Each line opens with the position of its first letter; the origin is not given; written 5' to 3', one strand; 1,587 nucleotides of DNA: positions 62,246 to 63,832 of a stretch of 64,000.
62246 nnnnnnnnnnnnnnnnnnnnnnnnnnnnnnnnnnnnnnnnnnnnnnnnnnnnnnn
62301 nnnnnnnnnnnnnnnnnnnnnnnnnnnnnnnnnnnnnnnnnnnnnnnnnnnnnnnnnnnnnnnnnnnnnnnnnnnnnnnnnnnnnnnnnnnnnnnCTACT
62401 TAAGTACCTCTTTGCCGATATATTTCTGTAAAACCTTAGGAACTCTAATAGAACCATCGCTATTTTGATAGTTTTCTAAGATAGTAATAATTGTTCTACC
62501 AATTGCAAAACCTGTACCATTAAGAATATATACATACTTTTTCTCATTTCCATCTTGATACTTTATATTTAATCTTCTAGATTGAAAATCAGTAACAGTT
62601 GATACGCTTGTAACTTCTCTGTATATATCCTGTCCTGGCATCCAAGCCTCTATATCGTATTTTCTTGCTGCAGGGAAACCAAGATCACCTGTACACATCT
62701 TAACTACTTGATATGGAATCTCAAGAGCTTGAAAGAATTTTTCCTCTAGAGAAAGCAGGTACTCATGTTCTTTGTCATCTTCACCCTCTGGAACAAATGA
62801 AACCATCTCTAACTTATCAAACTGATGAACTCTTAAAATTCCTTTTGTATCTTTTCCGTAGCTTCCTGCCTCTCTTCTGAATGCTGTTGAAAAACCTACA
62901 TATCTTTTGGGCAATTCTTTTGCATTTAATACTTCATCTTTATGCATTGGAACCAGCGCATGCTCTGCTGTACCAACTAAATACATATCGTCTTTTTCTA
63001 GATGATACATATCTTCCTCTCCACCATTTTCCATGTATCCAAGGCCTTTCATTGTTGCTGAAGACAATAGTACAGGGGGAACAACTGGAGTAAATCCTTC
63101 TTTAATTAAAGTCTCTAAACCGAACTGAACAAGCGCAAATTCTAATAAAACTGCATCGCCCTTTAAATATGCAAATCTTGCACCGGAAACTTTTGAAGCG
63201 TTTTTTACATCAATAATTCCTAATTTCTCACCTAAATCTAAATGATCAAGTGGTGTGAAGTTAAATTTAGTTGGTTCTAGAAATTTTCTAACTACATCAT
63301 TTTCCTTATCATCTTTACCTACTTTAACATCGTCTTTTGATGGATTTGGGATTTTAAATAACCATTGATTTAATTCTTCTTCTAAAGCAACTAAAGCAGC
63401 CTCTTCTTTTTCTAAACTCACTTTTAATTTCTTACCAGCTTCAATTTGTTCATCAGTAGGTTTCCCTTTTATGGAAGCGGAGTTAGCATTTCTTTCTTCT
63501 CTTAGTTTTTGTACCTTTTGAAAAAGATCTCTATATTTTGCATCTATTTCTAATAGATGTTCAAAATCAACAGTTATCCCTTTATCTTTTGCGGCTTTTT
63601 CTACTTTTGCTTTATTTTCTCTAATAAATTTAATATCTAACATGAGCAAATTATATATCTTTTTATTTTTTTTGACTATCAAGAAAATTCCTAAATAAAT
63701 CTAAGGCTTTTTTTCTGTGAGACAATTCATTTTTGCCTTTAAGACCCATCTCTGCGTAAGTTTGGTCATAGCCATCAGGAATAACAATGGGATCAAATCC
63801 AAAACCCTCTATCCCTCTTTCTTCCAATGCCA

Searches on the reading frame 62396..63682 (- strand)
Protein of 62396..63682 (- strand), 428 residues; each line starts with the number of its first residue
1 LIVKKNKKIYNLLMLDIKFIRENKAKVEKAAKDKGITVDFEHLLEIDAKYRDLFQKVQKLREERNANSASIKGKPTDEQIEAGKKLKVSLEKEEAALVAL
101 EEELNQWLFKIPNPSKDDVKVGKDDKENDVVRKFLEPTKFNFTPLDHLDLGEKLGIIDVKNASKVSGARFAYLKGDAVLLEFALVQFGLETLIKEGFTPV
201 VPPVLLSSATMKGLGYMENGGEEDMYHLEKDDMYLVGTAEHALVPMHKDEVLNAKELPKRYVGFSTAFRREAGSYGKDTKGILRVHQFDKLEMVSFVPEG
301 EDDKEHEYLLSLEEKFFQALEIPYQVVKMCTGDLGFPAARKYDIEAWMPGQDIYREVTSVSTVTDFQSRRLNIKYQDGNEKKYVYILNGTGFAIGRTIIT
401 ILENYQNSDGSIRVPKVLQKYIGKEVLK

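Call 41: search_protein_families(library=ncbifam, proteins=[window:62396-63682:-], max_evalue=1e-10)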
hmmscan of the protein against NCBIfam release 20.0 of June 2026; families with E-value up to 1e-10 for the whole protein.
window:62396-63682:- (428 aa): 2 families
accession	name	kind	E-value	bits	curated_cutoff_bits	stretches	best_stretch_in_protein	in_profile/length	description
TIGR00414.1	serS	equivalog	1.2e-141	472.5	301.65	1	14-422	1-418/418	serine--tRNA ligase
TIGR00418.1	thrS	equivalog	2.6e-12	46.4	383.65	1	102-326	130-348/565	threonine--tRNA ligase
